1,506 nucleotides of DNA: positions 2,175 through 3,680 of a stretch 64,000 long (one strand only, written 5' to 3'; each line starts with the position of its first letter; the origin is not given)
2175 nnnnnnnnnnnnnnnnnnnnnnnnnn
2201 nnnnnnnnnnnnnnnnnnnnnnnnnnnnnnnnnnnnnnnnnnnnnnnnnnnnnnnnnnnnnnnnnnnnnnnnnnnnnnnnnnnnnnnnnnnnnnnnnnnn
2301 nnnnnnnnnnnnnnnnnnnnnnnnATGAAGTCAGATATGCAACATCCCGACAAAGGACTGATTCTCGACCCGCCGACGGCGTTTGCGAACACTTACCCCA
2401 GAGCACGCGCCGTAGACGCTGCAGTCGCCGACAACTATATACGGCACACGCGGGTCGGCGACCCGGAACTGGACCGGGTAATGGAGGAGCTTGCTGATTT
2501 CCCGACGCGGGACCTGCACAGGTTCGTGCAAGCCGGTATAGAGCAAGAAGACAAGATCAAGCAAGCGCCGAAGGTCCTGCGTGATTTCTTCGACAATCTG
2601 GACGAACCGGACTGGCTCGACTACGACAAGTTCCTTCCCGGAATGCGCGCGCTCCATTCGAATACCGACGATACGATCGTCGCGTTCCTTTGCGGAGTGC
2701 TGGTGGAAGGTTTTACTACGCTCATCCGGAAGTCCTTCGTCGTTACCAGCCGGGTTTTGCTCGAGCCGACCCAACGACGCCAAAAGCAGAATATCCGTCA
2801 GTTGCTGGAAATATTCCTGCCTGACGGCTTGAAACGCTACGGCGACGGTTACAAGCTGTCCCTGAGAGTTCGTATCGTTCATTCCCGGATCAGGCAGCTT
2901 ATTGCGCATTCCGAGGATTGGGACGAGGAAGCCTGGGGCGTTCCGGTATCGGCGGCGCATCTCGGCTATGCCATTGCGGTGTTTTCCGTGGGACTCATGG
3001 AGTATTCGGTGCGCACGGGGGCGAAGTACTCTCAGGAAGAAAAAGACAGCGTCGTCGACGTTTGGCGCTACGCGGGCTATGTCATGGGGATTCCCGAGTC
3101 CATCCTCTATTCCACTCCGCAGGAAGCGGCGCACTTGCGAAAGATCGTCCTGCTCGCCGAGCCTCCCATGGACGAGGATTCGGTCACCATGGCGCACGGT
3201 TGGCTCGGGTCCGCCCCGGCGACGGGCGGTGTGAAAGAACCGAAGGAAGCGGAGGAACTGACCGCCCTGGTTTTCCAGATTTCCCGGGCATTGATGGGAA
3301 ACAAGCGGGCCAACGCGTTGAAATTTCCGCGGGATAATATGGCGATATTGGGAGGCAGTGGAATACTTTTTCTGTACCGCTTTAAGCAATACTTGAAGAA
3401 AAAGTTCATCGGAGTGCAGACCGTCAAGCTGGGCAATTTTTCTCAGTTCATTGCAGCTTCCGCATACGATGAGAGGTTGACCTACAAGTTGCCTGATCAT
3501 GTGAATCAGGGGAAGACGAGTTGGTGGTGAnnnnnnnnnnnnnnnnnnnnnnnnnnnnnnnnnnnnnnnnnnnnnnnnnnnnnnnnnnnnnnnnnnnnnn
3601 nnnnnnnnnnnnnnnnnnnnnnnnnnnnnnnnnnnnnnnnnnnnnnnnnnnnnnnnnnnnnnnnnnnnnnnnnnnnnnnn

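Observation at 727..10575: Candidate isoprenoid synthesis, oxidative tailoring and export system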

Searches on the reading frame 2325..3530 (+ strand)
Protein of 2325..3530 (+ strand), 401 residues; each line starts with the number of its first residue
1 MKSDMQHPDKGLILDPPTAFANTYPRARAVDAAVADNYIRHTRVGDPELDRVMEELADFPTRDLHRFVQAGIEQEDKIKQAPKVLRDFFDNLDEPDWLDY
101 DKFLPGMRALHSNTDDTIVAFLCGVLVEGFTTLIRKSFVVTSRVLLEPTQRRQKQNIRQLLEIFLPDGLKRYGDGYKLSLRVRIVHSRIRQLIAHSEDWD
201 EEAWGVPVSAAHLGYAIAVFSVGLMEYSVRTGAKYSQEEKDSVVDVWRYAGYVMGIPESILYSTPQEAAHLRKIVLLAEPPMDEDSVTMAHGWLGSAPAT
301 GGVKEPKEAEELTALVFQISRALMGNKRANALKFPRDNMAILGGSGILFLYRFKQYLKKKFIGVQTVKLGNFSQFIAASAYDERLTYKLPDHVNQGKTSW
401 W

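Call 4: search_protein_families(library=pfam, proteins=[window:2325-3530:+], max_evalue=0.01)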
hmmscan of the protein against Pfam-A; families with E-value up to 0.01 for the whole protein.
window:2325-3530:+ (401 aa): 1 family
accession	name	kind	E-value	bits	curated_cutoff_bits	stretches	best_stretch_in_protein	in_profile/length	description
PF09995.15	MPAB_Lcp_cat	-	8.2e-13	49.4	23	1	117-336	10-214/231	ER-bound oxygenase mpaB/B'/Rubber oxygenase, catalytic domain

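Call 5: search_protein_families(library=ncbifam, proteins=[window:2325-3530:+], max_evalue=0.01)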
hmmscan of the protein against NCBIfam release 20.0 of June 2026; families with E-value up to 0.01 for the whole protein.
window:2325-3530:+ (401 aa): 0 families

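Call 7: find_homologous_proteins(query=window:2325-3530:+)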
Query window:2325-3530:+ (401 aa): 965 proteins with E <= 0.001 among 7683 candidates; the best 120 are listed.
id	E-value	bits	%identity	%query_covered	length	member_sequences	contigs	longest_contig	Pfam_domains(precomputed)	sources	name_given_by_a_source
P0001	1.1e-267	906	100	99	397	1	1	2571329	PF09995.16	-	-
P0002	1.5e-156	540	61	97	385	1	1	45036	PF09995.16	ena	-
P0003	6.1e-154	531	60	97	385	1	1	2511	PF09995.16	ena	-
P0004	3.3e-147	509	59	96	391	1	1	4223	PF09995.16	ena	-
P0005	7.5e-145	501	57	97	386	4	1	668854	PF09995.16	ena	-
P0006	8.3e-144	498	56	97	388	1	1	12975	PF09995.16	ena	-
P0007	9.8e-143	494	55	98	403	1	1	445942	PF09995.16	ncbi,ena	-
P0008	2.8e-142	493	56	98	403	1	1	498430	PF09995.16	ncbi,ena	-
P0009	9.9e-135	468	55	97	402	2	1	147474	PF09995.16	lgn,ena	-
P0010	1.4e-131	458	54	96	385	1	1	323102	PF09995.16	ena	-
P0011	9.5e-131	455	54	96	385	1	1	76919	PF09995.16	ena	-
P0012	9.5e-131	455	54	96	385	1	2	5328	PF09995.16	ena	-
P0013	1.0e-130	455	54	96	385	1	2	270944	PF09995.16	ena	-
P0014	3.5e-130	453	54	96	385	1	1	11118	PF09995.16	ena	-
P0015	7.0e-130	452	53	96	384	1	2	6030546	PF09995.16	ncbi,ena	-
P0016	1.1e-128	448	53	97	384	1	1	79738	PF09995.16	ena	-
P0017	1.4e-128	448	54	96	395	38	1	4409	PF09995.16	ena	-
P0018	1.8e-128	447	51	99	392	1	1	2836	PF09995.16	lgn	-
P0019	4.1e-128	446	52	96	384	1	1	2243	PF09995.16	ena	-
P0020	6.2e-128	446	52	99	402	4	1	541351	PF09995.16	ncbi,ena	-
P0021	7.7e-128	445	52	96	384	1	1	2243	PF09995.16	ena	-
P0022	1.0e-127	445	52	96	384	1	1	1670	PF09995.16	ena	-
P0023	1.1e-127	445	52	96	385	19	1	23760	PF09995.16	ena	-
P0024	1.8e-127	444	52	97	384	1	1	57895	PF09995.16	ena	-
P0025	2.0e-127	444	52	96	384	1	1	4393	PF09995.16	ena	-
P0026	2.2e-127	444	53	96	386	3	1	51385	PF09995.16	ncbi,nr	ncbi:MAG: DUF2236 domain-containing protein [Opitutae bacterium]|nr:DUF2236 domain-containing protei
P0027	2.7e-127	443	52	96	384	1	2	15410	PF09995.16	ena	-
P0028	3.5e-127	443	53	96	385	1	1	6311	PF09995.16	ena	-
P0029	4.1e-127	443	52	96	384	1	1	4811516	PF09995.16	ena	-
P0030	4.2e-127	443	52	96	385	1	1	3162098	PF09995.16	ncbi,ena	-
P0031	7.6e-127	442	52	96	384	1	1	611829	PF09995.16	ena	-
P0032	7.6e-127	442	52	96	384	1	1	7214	PF09995.16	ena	-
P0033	7.9e-127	442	52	96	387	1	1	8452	PF09995.16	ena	-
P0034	8.9e-127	442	52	96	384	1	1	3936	PF09995.16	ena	-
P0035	1.1e-126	441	51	96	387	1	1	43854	PF09995.16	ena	-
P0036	1.1e-126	441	53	96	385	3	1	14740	PF09995.16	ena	-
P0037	1.2e-126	441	52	96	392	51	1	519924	PF09995.16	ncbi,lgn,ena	-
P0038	1.3e-126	441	52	96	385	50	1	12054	PF09995.16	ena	-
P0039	1.4e-126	441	53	96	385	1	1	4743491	PF09995.16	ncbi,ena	-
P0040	1.6e-126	441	52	96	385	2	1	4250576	PF09995.16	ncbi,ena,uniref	ncbi:oxygenase MpaB family protein [Candidatus Rariloculus sp.]|uniref:oxygenase MpaB family protein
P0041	1.6e-126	441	52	96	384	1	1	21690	PF09995.16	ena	-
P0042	2.4e-126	440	52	96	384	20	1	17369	PF09995.16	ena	-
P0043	2.6e-126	440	52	96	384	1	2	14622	PF09995.16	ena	-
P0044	2.7e-126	440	54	96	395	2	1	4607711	PF09995.16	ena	-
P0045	3.0e-126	440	52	98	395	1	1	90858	PF09995.16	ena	-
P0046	3.2e-126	440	52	96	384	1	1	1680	PF09995.16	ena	-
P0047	3.3e-126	440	52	96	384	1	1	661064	PF09995.16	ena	-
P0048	3.5e-126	440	51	97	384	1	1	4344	PF09995.16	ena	-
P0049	3.5e-126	440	51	97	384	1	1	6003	PF09995.16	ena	-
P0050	4.6e-126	439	51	97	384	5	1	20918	PF09995.16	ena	-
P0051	4.7e-126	439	52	96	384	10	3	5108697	PF09995.16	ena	-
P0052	5.0e-126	439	52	97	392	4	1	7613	PF09995.16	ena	-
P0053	5.8e-126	439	51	97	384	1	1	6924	PF09995.16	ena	-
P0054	5.9e-126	439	50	99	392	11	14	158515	PF09995.16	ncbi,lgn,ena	-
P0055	6.1e-126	439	52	96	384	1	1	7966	PF09995.16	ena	-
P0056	6.2e-126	439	52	97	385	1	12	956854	PF09995.16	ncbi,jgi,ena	-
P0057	7.0e-126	439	51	97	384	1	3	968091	PF09995.16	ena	-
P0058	7.1e-126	439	52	96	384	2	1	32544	PF09995.16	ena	-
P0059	8.4e-126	439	52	96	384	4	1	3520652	PF09995.16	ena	-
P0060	9.4e-126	438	52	96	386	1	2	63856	PF09995.16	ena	-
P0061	1.4e-125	438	53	92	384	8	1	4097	PF09995.16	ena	-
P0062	2.0e-125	437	51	96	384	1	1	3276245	PF09995.16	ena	-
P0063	2.1e-125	437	52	96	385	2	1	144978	PF09995.16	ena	-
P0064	2.3e-125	437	52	97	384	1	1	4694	PF09995.16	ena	-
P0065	2.5e-125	437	52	96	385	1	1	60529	PF09995.16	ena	-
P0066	2.8e-125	437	52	96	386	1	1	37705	PF09995.16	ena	-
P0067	2.9e-125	437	51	96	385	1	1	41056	PF09995.16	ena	-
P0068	3.4e-125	437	52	96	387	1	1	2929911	PF09995.16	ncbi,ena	-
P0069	3.7e-125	436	52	96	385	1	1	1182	PF09995.16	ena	-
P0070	3.9e-125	436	52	97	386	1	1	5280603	PF09995.16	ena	-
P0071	4.0e-125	436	51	96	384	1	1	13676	PF09995.16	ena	-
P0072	4.6e-125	436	54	92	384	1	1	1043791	PF09995.16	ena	-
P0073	4.8e-125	436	53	92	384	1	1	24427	PF09995.16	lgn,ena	-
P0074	4.9e-125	436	53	96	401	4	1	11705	PF09995.16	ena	-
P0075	5.6e-125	436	53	96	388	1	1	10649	PF09995.16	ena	-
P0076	7.1e-125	435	52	97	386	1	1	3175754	PF09995.16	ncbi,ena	-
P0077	7.3e-125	435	52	96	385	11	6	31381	PF09995.16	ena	-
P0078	8.6e-125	435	51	96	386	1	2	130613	PF09995.16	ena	-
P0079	9.1e-125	435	52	96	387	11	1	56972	PF09995.16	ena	-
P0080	9.2e-125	435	52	96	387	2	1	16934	PF09995.16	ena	-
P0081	9.3e-125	435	52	96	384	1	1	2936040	PF09995.16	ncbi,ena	-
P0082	9.4e-125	435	53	92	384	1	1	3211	PF09995.16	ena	-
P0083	9.9e-125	435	52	96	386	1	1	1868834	PF09995.16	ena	-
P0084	1.2e-124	435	52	96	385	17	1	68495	PF09995.16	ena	-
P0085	1.2e-124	435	52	96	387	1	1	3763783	PF09995.16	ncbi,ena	-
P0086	1.5e-124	434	53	96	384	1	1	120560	PF09995.16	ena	-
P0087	1.7e-124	434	52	96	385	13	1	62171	PF09995.16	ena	-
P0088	2.1e-124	434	51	96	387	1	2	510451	PF09995.16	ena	-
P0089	2.2e-124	434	52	96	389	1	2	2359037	PF09995.16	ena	-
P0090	2.2e-124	434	52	96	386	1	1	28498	PF09995.16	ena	-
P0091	2.4e-124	434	53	92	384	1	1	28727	PF09995.16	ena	-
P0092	2.4e-124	434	53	97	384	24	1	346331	PF09995.16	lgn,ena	-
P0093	2.5e-124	434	51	96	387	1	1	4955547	PF09995.16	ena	-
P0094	3.0e-124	433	52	97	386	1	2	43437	PF09995.16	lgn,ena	-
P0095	3.0e-124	433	52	97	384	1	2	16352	PF09995.16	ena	-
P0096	3.1e-124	433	51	96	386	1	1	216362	PF09995.16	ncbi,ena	-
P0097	3.2e-124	433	52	96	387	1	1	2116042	PF09995.16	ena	-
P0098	3.3e-124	433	52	97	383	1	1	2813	PF09995.16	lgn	-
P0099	3.4e-124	433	51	97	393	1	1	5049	PF09995.16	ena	-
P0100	3.6e-124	433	52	96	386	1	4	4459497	PF09995.16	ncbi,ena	-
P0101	3.6e-124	433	52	97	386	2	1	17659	PF09995.16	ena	-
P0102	3.7e-124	433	53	96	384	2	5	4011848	PF09995.16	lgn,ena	-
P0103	4.9e-124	433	52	96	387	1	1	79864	PF09995.16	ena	-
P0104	5.1e-124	433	52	97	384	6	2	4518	PF09995.16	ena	-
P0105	5.2e-124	433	51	96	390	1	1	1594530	PF09995.16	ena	-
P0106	5.7e-124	432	52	97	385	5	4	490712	PF09995.16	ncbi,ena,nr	ncbi:MAG: DUF2236 domain-containing protein [Holophagales bacterium]|nr:DUF2236 domain-containing pr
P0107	5.8e-124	432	52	97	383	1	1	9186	PF09995.16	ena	-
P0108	7.3e-124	432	50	98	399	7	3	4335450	PF09995.16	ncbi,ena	-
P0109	7.9e-124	432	52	96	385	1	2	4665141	PF09995.16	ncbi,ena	-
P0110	1.0e-123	432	51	97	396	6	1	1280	PF09995.16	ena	-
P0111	1.2e-123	431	52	97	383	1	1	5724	PF09995.16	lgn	-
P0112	1.2e-123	431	52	97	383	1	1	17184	PF09995.16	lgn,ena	-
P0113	1.3e-123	431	51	96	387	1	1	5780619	PF09995.16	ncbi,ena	-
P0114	1.3e-123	431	52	97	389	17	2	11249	PF09995.16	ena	-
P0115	1.5e-123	431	53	92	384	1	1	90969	PF09995.16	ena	-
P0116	1.5e-123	431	52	97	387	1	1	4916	PF09995.16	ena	-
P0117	1.6e-123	431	51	96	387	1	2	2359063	PF09995.16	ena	-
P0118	1.6e-123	431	53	96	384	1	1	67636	PF09995.16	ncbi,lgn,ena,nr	ncbi:MAG: oxygenase MpaB family protein [Deltaproteobacteria bacterium]|nr:oxygenase MpaB family pro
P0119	1.6e-123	431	52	97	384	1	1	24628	PF09995.16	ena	-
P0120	2.2e-123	431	51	96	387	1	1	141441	PF09995.16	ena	-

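Call 8: find_encoding_contigs(protein=P0001, flank=10000, max_places=3)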
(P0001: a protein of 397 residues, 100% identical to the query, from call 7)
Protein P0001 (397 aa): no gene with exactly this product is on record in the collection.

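Call 9: find_encoding_contigs(protein=P0002, flank=10000, max_places=3)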
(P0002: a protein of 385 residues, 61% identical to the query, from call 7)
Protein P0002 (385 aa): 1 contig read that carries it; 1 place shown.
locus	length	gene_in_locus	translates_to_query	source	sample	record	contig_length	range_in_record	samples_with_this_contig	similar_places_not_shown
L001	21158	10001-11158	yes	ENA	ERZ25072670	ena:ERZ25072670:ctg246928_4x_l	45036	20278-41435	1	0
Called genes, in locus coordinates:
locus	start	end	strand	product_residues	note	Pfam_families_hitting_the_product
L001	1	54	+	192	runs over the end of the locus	-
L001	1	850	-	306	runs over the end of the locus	PF05023:Phytochelatin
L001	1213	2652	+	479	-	PF05598:DUF772 (weak), PF01609:DDE_Tnp_1, PF13751:DDE_Tnp_1_6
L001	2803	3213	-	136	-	PF00581:Rhodanese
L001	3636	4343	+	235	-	PF11845:Tll0287-like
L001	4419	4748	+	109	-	-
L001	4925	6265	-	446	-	PF13701:DDE_Tnp_1_4, PF01609:DDE_Tnp_1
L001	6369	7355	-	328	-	PF02518:HATPase_c, PF00072:Response_reg, PF00486:Trans_reg_C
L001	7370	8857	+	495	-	-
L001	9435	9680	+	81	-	-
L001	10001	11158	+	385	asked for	PF09995:MPAB_Lcp_cat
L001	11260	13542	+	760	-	PF03176:MMPL, PF02460:Patched (weak), PF12349:Sterol-sensing, PF03176:MMPL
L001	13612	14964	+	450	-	PF01266:DAO (weak), PF01593:Amino_oxidase, PF03486:HI0933_like (faint), PF07992:Pyr_redox_2 (faint), PF12831:FAD_oxidored, PF13450:NAD_binding_8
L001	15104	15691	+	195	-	PF13384:HTH_23, PF01527:HTH_Tnp_1 (faint), PF13518:HTH_28, PF13542:HTH_Tnp_ISL3 (faint), PF13551:HTH_29, PF01418:HTH_6 (faint), PF06056:Terminase_5 (faint), PF13565:HTH_32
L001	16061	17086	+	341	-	PF01548:DEDD_Tnp_IS110, PF02371:Transposase_20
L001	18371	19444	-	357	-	PF00078:RVT_1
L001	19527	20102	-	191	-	-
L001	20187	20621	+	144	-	-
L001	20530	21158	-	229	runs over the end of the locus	-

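Call 10: find_encoding_contigs(protein=P0005, flank=10000, max_places=3)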
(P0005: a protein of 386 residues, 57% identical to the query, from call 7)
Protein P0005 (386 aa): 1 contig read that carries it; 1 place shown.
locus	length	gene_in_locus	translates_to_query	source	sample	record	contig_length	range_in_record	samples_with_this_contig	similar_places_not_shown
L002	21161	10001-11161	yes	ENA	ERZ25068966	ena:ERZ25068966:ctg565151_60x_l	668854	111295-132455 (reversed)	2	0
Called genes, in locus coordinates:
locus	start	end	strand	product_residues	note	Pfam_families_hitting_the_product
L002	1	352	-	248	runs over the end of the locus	PF07722:Peptidase_C26, PF00117:GATase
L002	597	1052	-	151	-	-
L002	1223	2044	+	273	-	PF02416:TatA_B_E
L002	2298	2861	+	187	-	PF00514:Arm (faint), PF02985:HEAT (faint), PF13513:HEAT_EZ (faint), PF13646:HEAT_2, PF27207:Y4lR_2nd (faint), PF03130:HEAT_PBS (faint), PF12717:Cnd1 (faint), PF13646:HEAT_2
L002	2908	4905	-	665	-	PF00999:Na_H_Exchanger, PF02254:TrkA_N, PF02080:TrkA_C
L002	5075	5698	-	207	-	PF00694:Aconitase_C, PF27512:LeuD, PF27434:LeuD_C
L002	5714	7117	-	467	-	PF00330:Aconitase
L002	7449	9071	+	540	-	PF00999:Na_H_Exchanger, PF00571:CBS (weak)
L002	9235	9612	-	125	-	PF07386:DUF1499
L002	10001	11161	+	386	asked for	PF09995:MPAB_Lcp_cat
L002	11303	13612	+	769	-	PF03176:MMPL, PF12349:Sterol-sensing (weak), PF03176:MMPL (weak)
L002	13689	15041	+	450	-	PF00890:FAD_binding_2 (faint), PF01266:DAO (weak), PF01593:Amino_oxidase, PF03486:HI0933_like (faint), PF13450:NAD_binding_8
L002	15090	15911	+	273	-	PF07044:DUF1329 (weak), PF17131:TP_0789-like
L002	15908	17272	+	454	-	-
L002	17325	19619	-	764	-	PF00672:HAMP (faint), PF00512:HisKA, PF02518:HATPase_c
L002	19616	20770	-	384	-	PF13458:Peripla_BP_6, PF01094:ANF_receptor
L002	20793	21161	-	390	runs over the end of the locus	PF00072:Response_reg, PF07228:SpoIIE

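Call 12: find_related_loci(query=A1, collection=genome_contigs, flank=10000)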
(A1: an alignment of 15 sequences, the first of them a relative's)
Query A1 (397 aa) in genome_contigs; peptide patterns used: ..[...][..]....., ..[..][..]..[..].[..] (x = any residue, [..] = any of these).
599 stretches matched a pattern (row limit reached: there are more); 496 encode a relative of the query (tblastn E <= 1e-3); the best 80 are kept; 80 distinct loci.
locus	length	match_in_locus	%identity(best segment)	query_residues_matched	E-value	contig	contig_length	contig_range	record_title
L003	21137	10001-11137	53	13-397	5e-138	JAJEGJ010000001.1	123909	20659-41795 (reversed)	MAG: Alphaproteobacteria bacterium isolate p16x44bins.6 k141_343764, whole genome shotgun sequence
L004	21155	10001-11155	51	9-397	3e-135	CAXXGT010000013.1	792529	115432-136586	MAG: Paracoccaceae bacterium isolate 10153035-b165-4c8b-ac50-65522573d5ce genome assembly, contig: contig_13, whole geno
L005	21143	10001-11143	52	13-397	1e-134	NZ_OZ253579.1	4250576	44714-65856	MAG: Candidatus Rariloculus sp. isolate a68edd55-823a-400d-93a1-cd8b183db796 chromosome 1, complete sequence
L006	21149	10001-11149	53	12-397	2e-134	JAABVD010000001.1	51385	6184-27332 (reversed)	MAG: Opitutia bacterium isolate 287ce scaffold_671, whole genome shotgun sequence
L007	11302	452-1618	51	1-397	2e-134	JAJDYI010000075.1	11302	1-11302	MAG: Alphaproteobacteria bacterium isolate jk18x34bins.19 k141_397227, whole genome shotgun sequence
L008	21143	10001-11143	53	12-397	7e-134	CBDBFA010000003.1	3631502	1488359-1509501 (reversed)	MAG: Opitutales bacterium isolate 9f9b1e65-26d1-490e-a9a8-9aeb4363054d genome assembly, contig: contig_3, whole genome s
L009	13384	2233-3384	54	9-397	1e-133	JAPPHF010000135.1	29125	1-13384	MAG: Deltaproteobacteria bacterium isolate RHO1_bin_74 NODE_2854_length_29125_cov_8.728036, whole genome shotgun sequenc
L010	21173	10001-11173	51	2-397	2e-133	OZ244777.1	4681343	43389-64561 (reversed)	MAG: Rhodobacterales bacterium isolate 6e308b35-f33b-4e74-a489-fa43ae000682 genome assembly, chromosome: 1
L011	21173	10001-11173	52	3-397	2e-133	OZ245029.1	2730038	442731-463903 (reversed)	MAG: Nitrospirales bacterium isolate 388c807a-7da8-408b-ad08-f544d289470f genome assembly, chromosome: 1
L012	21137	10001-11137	53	13-397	4e-133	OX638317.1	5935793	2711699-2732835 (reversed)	MAG: uncultured Latescibacteria bacterium isolate cbbe8a84-e08a-4d06-a76e-2eb930d8ff24 genome assembly, chromosome: 1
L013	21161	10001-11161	52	7-397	1e-132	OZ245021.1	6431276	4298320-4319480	MAG: Gammaproteobacteria bacterium isolate 67a87912-4c7a-4147-b5b2-fff17a58665b genome assembly, chromosome: 1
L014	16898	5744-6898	53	8-397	7e-133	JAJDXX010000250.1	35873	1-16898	MAG: Candidatus Binatia bacterium isolate jk18x27bins.63 k141_647913, whole genome shotgun sequence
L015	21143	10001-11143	52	12-397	7e-133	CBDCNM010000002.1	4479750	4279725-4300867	MAG: Candidatus Latescibacterota bacterium isolate f150df7c-f474-47d5-8e53-e740a55afba2 genome assembly, contig: contig_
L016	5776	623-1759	53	13-397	1e-132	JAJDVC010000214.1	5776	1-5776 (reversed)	MAG: Gammaproteobacteria bacterium isolate jk18x22bins.18 k141_191346, whole genome shotgun sequence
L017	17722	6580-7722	53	13-397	2e-132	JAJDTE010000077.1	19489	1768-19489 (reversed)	MAG: Gammaproteobacteria bacterium isolate jk18x11bins.53 k141_675721, whole genome shotgun sequence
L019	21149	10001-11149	52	13-397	2e-132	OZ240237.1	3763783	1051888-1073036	MAG: Terriglobia bacterium isolate a4d45df8-9476-426c-84f8-ed4c4d5b1ce7 genome assembly, chromosome: 1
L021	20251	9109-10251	53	13-397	7e-132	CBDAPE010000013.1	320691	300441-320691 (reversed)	MAG: Alphaproteobacteria bacterium isolate 460fe2ec-56e0-404b-a524-3616a9fdebbf genome assembly, contig: contig_13, whol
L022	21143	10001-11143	53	13-397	8e-132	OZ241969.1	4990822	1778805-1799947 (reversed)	MAG: Candidatus Poriferihabitaceae bacterium isolate d30718d0-db98-4e6b-9c52-98a42f8724a6 genome assembly, chromosome: 1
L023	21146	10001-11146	53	13-397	4e-132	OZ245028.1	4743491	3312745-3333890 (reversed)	MAG: Longimicrobiales bacterium isolate f7ec7502-a679-45e5-b4be-1f74f8b9058b genome assembly, chromosome: 1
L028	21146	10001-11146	53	13-397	1e-130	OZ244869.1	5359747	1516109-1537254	MAG: uncultured Candidatus Binatia bacterium isolate 4a3a7036-e571-4a1a-a60d-b403d30aaf4e genome assembly, chromosome: 1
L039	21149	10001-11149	51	10-397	5e-130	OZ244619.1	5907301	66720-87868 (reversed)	MAG: Candidatus Latescibacterota bacterium isolate 42df25b2-3f2b-47dc-af7c-4916403e88f0 genome assembly, chromosome: 1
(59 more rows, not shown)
